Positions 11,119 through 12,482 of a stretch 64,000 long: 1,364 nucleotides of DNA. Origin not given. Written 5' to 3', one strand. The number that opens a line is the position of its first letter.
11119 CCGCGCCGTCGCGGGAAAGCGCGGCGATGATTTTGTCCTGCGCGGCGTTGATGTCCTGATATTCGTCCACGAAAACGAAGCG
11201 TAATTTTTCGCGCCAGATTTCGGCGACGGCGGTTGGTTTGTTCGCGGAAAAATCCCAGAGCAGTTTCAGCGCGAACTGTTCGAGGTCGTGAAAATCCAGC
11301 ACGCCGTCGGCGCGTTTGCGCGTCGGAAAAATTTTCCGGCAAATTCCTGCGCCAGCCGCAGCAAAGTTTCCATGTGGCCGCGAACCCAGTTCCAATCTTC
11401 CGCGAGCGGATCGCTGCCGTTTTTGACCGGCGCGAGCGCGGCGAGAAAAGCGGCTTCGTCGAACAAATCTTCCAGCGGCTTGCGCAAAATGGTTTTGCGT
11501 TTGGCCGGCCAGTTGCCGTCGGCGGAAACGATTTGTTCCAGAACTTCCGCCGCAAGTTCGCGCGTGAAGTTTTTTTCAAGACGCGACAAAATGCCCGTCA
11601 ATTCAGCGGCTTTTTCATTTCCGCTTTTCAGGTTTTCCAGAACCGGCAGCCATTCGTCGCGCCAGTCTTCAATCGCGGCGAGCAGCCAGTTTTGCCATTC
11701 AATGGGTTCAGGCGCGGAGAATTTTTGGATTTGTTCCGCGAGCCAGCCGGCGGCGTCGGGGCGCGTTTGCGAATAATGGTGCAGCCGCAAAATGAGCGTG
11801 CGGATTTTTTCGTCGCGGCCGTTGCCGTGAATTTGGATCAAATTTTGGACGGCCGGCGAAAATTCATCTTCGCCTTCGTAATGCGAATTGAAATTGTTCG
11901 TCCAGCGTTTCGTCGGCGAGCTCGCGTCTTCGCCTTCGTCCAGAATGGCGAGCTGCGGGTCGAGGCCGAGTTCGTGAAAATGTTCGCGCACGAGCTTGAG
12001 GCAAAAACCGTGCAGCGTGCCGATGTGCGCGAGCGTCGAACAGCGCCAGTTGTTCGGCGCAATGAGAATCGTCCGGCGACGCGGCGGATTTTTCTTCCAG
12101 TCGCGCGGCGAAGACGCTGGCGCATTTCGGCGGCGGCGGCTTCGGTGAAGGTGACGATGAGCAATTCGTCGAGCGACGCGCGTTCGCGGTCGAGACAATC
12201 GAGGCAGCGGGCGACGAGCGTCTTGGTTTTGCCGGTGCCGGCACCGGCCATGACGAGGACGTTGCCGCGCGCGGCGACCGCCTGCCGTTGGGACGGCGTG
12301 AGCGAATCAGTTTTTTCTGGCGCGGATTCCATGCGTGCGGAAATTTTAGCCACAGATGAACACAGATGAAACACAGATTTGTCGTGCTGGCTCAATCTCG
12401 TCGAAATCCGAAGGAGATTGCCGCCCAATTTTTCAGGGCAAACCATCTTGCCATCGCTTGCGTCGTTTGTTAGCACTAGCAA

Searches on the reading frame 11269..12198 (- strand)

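Call 11: search_protein_families(library=pfam, proteins=[window:11269-12198:-], max_evalue=0.1)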
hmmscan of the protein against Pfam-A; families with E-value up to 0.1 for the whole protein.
window:11269-12198:- (310 aa): 2 families
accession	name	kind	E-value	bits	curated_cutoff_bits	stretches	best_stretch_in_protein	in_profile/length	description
PF00580.27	UvrD-helicase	-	7.3e-05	23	23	1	54-209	74-178/271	UvrD/REP helicase N-terminal domain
PF25317.1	SAM_SMF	-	0.011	16.4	27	1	136-170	29-62/65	SMF/DprA SAM domain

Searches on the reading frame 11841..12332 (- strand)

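Call 11: search_protein_families(library=pfam, proteins=[window:11841-12332:-], max_evalue=0.1)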
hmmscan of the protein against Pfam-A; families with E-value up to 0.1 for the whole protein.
window:11841-12332:- (164 aa): 6 families
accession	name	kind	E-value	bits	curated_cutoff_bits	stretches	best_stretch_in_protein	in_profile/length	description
PF00580.27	UvrD-helicase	-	7.3e-22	78.8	23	1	11-82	1-73/271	UvrD/REP helicase N-terminal domain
PF13245.12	AAA_19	-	6.1e-10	39.8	25.1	1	15-77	1-64/134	AAA domain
PF00270.35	DEAD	-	0.00045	20.4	26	1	12-89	1-83/167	DEAD/DEAH box helicase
PF13086.12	AAA_11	-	0.014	15.6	27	1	16-83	11-87/257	AAA domain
PF13604.12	AAA_30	-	0.015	15.5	27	1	11-75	2-67/191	AAA domain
PF04851.21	ResIII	-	0.061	13.7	22.5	1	23-86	24-84/164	Type III restriction enzyme, res subunit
